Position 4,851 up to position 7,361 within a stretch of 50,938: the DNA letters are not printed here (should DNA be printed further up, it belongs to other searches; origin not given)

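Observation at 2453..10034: Glycyl-radical-enzyme locus whose partner enzymes are of the cyclitol / keto-sugar type: candidate undescribed anaerobic pathway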

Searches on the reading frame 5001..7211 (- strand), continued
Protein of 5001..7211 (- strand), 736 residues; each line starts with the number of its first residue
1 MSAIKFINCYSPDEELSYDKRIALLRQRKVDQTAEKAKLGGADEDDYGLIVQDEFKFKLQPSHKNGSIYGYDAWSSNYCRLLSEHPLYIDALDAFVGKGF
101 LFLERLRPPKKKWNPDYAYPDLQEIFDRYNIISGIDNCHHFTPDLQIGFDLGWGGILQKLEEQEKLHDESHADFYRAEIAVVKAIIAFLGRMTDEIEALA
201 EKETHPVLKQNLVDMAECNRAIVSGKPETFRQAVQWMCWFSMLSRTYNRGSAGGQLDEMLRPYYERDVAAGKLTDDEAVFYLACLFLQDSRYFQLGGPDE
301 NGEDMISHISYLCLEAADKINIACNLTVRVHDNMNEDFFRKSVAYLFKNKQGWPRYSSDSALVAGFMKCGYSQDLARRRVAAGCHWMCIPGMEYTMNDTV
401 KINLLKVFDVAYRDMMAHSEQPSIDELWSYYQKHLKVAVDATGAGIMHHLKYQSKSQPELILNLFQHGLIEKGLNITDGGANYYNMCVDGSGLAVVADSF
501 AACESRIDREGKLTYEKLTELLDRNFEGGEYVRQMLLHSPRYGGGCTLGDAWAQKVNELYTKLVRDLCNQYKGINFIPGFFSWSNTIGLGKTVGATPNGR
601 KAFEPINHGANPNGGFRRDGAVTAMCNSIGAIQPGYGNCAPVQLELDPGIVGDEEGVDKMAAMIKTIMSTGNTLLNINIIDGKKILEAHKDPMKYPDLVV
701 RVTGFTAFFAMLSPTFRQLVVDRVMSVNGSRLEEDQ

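Call 74: search_protein_families(library=pfam, proteins=[L081:15253-17433:+, L009:17534-20935:+, L018:775-2439:+, L022:2469-5054:+, L050:1801-4122:+, L038:522-2087:+, L029:6037-6996:+, L058:5424-5999:+, L052:2-1756:+, L072:6049-7515:+], max_evalue=0.0001)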
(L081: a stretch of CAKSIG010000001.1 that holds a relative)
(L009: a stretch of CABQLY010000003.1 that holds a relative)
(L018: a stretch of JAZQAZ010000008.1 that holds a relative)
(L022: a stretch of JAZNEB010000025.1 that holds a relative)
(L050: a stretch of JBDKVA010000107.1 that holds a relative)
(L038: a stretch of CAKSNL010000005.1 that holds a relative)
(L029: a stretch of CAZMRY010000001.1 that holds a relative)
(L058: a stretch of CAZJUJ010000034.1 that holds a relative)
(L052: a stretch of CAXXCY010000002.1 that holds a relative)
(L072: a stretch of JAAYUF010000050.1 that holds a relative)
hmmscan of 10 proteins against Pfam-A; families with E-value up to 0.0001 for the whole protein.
L081:15253-17433:+ (726 aa): 2 families
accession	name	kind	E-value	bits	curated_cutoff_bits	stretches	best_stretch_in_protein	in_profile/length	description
PF17167.11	Glyco_hydro_94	-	4.4e-63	213.9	27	1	280-674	1-420/420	Glycosyl hydrolase 94 superfamily, catalytic domain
PF06165.18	GH94_b-supersand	-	4.6e-17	62.8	23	1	21-252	1-251/251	Glycosyl hydrolase 94, supersandwich domain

L009:17534-20935:+ (1133 aa): 2 families
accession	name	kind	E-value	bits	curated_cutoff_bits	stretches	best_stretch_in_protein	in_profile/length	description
PF02018.23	CBM_4_9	-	2.3e-16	60.8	25.9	1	838-915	55-132/136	Carbohydrate binding domain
PF00629.30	MAM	-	2.6e-05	24.6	26.4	0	531-587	99-154/158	MAM domain, meprin/A5/mu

L018:775-2439:+ (554 aa): 2 families
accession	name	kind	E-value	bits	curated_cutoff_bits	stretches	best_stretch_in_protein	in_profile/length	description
PF00005.33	ABC_tran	-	2.3e-31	109.6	25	1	357-505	2-137/137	ABC transporter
PF00664.28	ABC_membrane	-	2.9e-31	109.6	28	1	25-299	1-274/274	ABC transporter transmembrane region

L022:2469-5054:+ (861 aa): 1 family
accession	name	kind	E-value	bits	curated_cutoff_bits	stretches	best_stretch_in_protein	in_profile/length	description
PF17132.9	Glyco_hydro_106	-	8.1e-09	35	29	1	392-582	433-626/743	alpha-L-rhamnosidase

L050:1801-4122:+ (773 aa): 20 families
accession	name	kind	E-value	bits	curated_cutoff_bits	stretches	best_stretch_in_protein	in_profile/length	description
PF07724.20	AAA_2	-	3.1e-68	229.4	27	1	513-677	3-166/166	AAA domain (Cdc48 subfamily)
PF17871.7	AAA_lid_9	-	9.7e-33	112.6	22.8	1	323-421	1-100/104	AAA lid domain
PF10431.15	ClpB_D2-small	-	1.4e-25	89.5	21.9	1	683-762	1-80/81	C-terminal, D2-small domain, of ClpB protein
PF00004.35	AAA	-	2.6e-24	86.6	21.2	2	185-301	2-111/131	ATPase family associated with various cellular activities (AAA)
PF07728.20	AAA_5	-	4.8e-19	69.2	22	1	516-636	2-124/139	AAA domain (dynein-related subfamily)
PF13401.12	AAA_22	-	1.6e-13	51.5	27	2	513-611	5-110/130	AAA domain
PF13191.12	AAA_16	-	2.6e-11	44.7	32.6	1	161-208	1-51/167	AAA ATPase domain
PF00158.32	Sigma54_activat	-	4.3e-10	40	20.2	1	509-634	18-142/168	Sigma-54 interaction domain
PF20720.3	nSTAND3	-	5.1e-09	36.4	27.2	0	167-209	5-45/155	Novel STAND NTPase 3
PF05621.17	TniB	-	1.4e-08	34.8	22.4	1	209-319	76-184/189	Bacterial TniB protein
PF04851.21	ResIII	-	3.7e-08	33.9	22.5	0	489-540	8-50/164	Type III restriction enzyme, res subunit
PF01695.23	IstB_IS21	-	6.1e-07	29.6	24.1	0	167-208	78-119/238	IstB-like ATP binding protein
PF06414.18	Zeta_toxin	-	8.5e-07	29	22.3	0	502-556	6-58/199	Zeta toxin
PF12775.13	AAA_7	-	1e-06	28.8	25.8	0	514-564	34-84/181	P-loop containing dynein motor region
PF01637.24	ATPase_2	-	3.1e-06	27.6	33.2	0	165-205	4-44/225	ATPase domain predominantly from Archaea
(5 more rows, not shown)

L038:522-2087:+ (521 aa): 3 families
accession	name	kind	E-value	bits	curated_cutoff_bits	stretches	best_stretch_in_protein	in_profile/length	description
PF00005.33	ABC_tran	-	2e-53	181.1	25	2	43-195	1-137/137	ABC transporter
PF13304.12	AAA_21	-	1.4e-11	45.5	27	0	415-478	231-297/304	AAA domain, putative AbiEii toxin, Type IV TA system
PF11525.13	CopK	-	2.1e-05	24.5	23.8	0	225-261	24-61/70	Copper resistance protein K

L029:6037-6996:+ (319 aa): 2 families
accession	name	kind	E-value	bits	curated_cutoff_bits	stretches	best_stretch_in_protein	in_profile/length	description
PF03547.23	Mem_trans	-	7.7e-35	120.5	25.7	2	18-165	2-151/343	Membrane transport protein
PF01758.21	SBF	-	3.7e-07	30.5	24.3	1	233-318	25-114/191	Sodium Bile acid symporter family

L058:5424-5999:+ (191 aa): 0 families

L052:2-1756:+ (584 aa): 0 families

L072:6049-7515:+ (488 aa): 1 family
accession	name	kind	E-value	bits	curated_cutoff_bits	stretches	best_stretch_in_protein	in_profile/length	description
PF02614.20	UxaC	-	4.2e-194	646.1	25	1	25-486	1-464/464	Glucuronate isomerase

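Call 87: search_solved_structures(query=A6, max_evalue=1)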
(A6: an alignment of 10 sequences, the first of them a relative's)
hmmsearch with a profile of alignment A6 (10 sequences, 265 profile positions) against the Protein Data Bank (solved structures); distinct sequences matched with E-value up to 1: 40.
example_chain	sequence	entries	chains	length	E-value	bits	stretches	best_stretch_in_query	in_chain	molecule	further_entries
2zvr_A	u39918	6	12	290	6.9e-19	71.5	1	94-262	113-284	Uncharacterized protein TM_0416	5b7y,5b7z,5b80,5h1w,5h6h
8xix_A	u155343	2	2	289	5.2e-17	65.3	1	1-243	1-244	D-tagatose 3-epimerase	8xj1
8xiv_A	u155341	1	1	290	5.3e-17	65.3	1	1-243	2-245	D-tagatose 3-epimerase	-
6wn6_A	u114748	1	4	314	2.3e-16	63.3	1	20-261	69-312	3-keto-D-glucoside 4-epimerase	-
4pgl_A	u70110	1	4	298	9e-14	54.7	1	20-244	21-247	D-tagatose 3-epimerase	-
3kws_A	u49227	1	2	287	1.9e-13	53.7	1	50-263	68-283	Putative sugar isomerase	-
4q7i_A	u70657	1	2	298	2e-13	53.6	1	20-244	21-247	D-tagatose 3-epimerase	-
2ou4_A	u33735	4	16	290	3.2e-13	53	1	20-244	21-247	D-tagatose 3-epimerase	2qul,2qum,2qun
4xsl_A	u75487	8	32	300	2.3e-12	50.2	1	20-244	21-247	D-tagatose 3-epimerase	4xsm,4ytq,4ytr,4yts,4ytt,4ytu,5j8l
4pfh_A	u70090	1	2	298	3.5e-12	49.5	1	20-243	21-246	D-tagatose 3-epimerase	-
2hk0_A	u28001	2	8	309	7.1e-12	48.5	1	22-238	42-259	D-PSICOSE 3-EPIMERASE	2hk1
3vyl_A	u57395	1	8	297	1.2e-11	47.8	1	23-248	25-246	L-ribulose 3-epimerase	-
3vnk_A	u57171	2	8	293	1.2e-11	47.8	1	16-243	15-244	Xylose isomerase domain protein TIM barrel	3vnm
3vni_A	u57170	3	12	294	1.2e-11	47.8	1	16-243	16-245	Xylose isomerase domain protein TIM barrel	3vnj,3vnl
7e9w_A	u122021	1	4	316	1.5e-11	47.4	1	16-243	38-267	D-psicose 3-epimerase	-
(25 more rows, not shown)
